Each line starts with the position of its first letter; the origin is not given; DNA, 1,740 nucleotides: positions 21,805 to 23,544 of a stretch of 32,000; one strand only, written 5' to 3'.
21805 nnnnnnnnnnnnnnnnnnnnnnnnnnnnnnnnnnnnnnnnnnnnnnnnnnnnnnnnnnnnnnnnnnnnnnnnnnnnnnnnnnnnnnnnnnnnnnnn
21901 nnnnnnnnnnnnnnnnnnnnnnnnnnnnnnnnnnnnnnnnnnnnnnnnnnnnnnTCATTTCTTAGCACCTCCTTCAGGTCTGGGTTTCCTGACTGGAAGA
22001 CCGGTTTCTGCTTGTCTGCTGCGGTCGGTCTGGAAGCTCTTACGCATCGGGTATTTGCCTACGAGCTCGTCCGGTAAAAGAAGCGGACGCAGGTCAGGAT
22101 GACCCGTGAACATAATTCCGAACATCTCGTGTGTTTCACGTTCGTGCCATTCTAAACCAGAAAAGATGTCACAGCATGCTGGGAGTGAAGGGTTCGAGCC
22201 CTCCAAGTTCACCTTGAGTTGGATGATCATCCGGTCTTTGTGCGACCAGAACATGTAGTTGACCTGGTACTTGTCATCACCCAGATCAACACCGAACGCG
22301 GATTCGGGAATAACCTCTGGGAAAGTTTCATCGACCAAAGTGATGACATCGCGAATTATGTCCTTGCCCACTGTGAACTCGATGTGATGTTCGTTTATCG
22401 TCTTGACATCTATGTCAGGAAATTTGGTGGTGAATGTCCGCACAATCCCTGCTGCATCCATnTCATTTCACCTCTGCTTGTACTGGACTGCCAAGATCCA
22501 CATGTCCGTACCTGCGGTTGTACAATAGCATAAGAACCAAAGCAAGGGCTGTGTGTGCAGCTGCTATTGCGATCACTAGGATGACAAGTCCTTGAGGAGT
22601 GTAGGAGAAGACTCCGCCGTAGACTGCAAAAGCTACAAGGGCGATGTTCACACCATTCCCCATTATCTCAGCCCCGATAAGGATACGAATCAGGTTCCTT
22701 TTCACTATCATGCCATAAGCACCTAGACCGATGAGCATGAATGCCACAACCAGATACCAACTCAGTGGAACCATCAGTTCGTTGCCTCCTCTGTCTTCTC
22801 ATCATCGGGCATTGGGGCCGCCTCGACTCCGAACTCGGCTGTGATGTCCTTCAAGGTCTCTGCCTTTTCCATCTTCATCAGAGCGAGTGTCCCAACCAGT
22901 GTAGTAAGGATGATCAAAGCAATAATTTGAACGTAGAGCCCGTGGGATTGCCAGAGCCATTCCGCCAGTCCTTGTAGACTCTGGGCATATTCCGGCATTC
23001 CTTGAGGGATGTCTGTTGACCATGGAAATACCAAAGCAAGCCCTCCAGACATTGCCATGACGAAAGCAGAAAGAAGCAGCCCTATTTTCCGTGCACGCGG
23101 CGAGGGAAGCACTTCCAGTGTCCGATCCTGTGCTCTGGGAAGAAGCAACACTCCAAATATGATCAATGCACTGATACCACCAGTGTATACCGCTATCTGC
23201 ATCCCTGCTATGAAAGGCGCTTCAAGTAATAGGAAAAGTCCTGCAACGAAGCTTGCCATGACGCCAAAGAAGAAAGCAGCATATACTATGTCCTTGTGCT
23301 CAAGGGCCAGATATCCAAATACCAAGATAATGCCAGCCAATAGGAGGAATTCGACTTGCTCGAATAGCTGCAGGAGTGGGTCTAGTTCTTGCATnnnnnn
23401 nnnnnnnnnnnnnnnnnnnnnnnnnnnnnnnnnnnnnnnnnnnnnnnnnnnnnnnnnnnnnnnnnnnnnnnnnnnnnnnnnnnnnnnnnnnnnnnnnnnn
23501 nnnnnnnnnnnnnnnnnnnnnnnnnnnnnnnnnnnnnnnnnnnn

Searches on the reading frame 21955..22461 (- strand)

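Call 8: search_protein_families(library=pfam, proteins=[window:21955-22461:-])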
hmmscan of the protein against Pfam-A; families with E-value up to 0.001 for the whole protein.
window:21955-22461:- (168 aa): 1 family
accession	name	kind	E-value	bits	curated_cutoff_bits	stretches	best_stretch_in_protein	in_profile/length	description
PF00329.25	Complex1_30kDa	-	3e-27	96.1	22.5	1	31-146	3-121/124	Respiratory-chain NADH dehydrogenase, 30 Kd subunit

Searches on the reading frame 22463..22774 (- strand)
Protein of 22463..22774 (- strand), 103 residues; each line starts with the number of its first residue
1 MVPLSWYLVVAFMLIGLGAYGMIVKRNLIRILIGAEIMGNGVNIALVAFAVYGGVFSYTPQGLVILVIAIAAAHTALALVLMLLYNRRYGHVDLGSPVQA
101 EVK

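Call 8: search_protein_families(library=pfam, proteins=[window:22463-22774:-])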
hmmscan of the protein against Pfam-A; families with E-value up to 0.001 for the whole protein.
window:22463-22774:- (103 aa): 1 family
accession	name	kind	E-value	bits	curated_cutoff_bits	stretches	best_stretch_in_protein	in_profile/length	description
PF00420.29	Oxidored_q2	-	3.3e-21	75.3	26.1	1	6-94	1-87/95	NADH-ubiquinone/plastoquinone oxidoreductase chain 4L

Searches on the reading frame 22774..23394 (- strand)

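Call 9: search_protein_families(library=pfam, proteins=[window:22774-23394:-])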
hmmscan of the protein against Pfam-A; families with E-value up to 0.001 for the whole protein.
window:22774-23394:- (206 aa): 2 families
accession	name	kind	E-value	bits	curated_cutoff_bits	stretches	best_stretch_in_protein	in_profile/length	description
PF00499.25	Oxidored_q3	-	1.1e-21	77.5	33.2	1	29-172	4-146/146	NADH-ubiquinone/plastoquinone oxidoreductase chain 6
PF13244.11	MbhD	-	0.00044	20.8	27.2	1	22-87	2-67/67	MBH, subunit D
